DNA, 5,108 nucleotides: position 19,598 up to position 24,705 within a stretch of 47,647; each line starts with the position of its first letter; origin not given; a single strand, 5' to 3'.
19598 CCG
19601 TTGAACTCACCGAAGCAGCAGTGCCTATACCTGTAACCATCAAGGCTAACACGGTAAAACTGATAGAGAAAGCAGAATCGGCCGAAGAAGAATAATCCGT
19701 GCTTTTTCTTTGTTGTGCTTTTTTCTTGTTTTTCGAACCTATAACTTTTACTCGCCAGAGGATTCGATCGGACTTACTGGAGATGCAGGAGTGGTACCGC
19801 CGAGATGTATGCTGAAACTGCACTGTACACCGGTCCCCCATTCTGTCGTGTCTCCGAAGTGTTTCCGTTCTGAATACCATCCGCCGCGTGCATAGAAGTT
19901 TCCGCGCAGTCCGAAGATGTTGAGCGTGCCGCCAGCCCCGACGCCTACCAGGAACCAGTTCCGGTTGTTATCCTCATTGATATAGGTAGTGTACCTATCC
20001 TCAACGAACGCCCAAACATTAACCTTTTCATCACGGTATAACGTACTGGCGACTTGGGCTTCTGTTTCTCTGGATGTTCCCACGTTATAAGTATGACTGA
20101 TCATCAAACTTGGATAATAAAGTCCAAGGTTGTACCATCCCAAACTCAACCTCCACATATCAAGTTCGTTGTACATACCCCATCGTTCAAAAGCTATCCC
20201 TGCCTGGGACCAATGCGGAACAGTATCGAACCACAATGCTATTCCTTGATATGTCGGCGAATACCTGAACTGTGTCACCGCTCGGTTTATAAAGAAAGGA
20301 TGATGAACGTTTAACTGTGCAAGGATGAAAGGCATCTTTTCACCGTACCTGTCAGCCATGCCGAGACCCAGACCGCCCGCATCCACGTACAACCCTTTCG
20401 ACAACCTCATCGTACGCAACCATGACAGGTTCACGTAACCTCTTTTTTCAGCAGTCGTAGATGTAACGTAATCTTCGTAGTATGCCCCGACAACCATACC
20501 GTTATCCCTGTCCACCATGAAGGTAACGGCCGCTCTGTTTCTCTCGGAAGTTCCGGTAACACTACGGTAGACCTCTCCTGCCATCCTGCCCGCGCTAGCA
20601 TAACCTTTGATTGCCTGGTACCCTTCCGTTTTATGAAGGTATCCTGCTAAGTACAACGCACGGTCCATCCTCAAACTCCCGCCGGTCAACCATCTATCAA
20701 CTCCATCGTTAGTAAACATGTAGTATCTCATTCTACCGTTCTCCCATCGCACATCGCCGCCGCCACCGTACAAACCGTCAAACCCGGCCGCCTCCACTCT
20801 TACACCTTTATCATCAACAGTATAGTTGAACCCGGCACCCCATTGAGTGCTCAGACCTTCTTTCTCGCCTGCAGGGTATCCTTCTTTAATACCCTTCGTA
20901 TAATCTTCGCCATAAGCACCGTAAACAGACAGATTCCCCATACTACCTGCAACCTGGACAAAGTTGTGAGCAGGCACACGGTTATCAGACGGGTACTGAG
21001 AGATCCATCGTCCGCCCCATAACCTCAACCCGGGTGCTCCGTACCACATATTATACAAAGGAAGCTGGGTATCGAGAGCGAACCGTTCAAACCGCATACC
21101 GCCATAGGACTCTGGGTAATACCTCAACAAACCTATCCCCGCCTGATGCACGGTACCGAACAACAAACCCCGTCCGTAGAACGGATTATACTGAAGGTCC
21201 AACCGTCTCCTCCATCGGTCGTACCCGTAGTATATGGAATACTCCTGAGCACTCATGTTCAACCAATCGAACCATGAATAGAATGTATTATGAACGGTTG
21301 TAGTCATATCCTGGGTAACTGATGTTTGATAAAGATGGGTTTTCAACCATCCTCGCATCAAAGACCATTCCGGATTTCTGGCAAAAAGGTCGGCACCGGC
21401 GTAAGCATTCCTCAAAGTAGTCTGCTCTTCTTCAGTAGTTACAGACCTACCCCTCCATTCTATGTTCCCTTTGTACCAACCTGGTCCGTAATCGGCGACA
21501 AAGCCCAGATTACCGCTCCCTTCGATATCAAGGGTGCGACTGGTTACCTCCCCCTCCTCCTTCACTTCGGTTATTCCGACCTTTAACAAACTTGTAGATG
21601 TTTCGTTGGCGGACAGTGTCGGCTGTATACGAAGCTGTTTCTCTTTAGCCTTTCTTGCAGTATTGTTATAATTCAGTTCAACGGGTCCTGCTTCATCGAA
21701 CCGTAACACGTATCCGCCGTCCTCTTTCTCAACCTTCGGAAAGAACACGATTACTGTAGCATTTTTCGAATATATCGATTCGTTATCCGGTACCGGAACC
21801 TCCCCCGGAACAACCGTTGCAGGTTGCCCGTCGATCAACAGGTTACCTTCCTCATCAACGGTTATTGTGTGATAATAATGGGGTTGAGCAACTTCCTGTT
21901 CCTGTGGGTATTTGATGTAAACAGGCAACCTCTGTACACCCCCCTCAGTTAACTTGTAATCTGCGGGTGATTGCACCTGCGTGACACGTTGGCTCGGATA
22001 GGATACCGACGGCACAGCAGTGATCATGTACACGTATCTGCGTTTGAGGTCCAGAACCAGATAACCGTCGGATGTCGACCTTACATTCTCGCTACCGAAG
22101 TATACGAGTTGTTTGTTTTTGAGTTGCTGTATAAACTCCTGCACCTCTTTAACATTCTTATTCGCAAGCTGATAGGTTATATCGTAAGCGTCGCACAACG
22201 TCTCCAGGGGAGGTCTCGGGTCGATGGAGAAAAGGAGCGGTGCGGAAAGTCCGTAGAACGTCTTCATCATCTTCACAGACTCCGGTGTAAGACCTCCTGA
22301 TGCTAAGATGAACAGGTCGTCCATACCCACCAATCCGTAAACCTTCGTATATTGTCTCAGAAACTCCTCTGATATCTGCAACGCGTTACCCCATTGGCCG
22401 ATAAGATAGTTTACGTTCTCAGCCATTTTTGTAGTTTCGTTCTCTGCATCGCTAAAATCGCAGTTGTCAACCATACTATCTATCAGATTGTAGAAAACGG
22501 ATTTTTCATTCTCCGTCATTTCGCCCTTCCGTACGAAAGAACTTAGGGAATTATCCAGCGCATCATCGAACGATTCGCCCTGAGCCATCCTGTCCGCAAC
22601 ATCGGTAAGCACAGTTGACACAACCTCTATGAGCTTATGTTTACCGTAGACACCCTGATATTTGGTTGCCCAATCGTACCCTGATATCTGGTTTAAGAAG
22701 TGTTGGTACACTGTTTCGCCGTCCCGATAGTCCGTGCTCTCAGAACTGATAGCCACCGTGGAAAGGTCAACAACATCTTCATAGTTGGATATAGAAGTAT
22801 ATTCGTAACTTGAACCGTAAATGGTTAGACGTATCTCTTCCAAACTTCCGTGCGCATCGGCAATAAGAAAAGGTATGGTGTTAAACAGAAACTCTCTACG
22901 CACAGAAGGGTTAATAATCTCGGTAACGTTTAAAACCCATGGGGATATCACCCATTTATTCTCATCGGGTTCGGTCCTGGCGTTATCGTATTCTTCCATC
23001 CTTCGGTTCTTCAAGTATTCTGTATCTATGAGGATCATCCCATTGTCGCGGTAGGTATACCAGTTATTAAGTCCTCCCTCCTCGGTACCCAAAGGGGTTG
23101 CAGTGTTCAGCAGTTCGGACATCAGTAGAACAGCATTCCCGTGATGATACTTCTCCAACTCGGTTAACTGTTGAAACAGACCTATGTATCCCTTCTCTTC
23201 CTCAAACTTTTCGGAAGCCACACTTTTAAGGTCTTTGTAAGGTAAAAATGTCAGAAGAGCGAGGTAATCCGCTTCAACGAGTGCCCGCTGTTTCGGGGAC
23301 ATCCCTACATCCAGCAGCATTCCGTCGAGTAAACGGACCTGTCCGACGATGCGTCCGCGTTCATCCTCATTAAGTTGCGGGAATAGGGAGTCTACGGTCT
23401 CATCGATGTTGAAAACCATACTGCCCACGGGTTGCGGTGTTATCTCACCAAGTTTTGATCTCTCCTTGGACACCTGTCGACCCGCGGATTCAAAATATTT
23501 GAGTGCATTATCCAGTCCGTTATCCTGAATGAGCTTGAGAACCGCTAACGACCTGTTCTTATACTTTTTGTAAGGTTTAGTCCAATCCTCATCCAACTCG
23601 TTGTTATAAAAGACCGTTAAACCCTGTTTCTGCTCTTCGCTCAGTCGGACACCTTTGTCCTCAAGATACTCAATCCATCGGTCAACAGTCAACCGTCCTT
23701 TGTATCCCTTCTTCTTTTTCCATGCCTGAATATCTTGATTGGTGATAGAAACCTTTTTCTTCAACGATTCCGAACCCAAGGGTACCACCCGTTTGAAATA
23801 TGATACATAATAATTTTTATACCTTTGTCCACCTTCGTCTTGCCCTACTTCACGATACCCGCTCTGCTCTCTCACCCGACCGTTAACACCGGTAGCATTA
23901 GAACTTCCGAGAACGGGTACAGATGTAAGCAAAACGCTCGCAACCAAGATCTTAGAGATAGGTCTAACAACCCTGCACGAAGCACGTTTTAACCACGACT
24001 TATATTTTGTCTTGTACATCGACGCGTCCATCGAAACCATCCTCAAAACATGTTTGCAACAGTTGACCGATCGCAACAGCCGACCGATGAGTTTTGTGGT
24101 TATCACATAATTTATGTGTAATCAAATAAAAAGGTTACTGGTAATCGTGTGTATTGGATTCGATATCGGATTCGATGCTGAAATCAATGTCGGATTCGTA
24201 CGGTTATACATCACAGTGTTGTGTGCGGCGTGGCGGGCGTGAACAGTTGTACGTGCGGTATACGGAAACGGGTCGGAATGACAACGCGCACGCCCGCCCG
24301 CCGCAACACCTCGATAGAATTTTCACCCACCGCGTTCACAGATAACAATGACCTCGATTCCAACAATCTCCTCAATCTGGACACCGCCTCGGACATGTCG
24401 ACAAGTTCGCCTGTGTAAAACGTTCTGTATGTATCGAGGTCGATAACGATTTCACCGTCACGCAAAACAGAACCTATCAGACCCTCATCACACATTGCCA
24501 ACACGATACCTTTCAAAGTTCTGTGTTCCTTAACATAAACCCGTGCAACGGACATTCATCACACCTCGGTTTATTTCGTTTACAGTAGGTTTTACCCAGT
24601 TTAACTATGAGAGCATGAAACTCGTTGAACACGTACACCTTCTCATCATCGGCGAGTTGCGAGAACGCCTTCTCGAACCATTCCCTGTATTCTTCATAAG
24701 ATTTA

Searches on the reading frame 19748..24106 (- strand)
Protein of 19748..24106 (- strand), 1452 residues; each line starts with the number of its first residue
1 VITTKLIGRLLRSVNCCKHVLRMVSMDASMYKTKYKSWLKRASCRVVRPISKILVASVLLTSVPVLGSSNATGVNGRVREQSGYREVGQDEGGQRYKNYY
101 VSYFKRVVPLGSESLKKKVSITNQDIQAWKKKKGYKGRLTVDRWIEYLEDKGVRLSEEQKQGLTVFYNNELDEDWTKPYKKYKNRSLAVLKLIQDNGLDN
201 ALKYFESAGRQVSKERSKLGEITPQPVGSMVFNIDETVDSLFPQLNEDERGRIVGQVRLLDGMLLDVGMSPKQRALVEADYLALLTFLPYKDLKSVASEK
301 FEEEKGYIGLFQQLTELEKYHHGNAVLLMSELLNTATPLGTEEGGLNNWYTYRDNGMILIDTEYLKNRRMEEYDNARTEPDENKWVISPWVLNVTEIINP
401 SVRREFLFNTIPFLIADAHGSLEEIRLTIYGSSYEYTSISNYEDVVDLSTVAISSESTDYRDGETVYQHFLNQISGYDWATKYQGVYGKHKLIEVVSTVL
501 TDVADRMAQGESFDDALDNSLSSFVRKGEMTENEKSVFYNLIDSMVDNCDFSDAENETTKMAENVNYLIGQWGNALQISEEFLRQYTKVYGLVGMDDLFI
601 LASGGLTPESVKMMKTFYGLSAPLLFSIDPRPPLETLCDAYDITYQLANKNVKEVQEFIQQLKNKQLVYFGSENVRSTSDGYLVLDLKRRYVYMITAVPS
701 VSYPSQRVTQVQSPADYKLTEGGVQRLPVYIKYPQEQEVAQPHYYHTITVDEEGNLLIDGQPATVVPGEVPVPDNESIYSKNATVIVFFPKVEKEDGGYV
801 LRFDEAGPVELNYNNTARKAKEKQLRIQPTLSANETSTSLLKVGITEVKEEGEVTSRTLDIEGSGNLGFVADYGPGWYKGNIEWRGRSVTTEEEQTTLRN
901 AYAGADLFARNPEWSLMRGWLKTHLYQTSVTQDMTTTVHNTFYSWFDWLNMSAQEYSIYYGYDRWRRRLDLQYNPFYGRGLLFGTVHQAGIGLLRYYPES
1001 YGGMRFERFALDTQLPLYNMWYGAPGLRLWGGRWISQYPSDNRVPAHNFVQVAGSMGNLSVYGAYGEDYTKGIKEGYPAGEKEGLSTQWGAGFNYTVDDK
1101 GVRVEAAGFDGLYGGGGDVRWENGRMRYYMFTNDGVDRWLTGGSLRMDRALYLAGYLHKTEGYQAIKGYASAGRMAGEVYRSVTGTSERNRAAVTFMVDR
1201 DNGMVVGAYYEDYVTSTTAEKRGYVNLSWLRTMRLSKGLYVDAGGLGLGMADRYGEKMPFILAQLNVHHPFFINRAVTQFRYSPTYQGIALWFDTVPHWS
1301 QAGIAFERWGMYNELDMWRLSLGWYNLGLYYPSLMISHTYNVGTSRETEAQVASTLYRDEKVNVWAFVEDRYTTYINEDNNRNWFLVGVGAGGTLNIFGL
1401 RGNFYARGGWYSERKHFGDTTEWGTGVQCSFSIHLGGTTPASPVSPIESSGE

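Call 6: search_protein_families(library=pfam, proteins=[window:19748-24106:-], max_evalue=0.1)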
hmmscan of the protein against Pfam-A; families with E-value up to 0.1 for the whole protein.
window:19748-24106:- (1452 aa): 1 family
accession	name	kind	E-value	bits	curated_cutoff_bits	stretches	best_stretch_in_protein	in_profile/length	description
PF09548.15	Spore_III_AB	-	0.042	14.3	32.5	1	492-594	62-158/170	Stage III sporulation protein AB (spore_III_AB)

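Call 7: search_protein_families(library=phrogs, proteins=[window:19748-24106:-], max_evalue=0.1)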
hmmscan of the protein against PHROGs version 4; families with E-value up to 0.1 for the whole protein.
window:19748-24106:- (1452 aa): 0 families

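Call 8: search_protein_families(library=ncbifam, proteins=[window:19748-24106:-], max_evalue=0.01)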
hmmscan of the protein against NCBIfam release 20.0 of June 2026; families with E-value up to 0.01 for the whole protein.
window:19748-24106:- (1452 aa): 0 families

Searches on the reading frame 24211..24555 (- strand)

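Call 6: search_protein_families(library=pfam, proteins=[window:24211-24555:-], max_evalue=0.1)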
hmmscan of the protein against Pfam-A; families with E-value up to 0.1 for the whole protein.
window:24211-24555:- (114 aa): 1 family
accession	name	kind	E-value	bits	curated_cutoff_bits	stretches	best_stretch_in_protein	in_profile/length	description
PF04242.18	DUF424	-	1.6e-07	31.9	25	1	16-84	7-67/92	Protein of unknown function (DUF424)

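Call 7: search_protein_families(library=phrogs, proteins=[window:24211-24555:-], max_evalue=0.1)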
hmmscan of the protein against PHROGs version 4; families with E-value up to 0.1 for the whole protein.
window:24211-24555:- (114 aa): 0 families
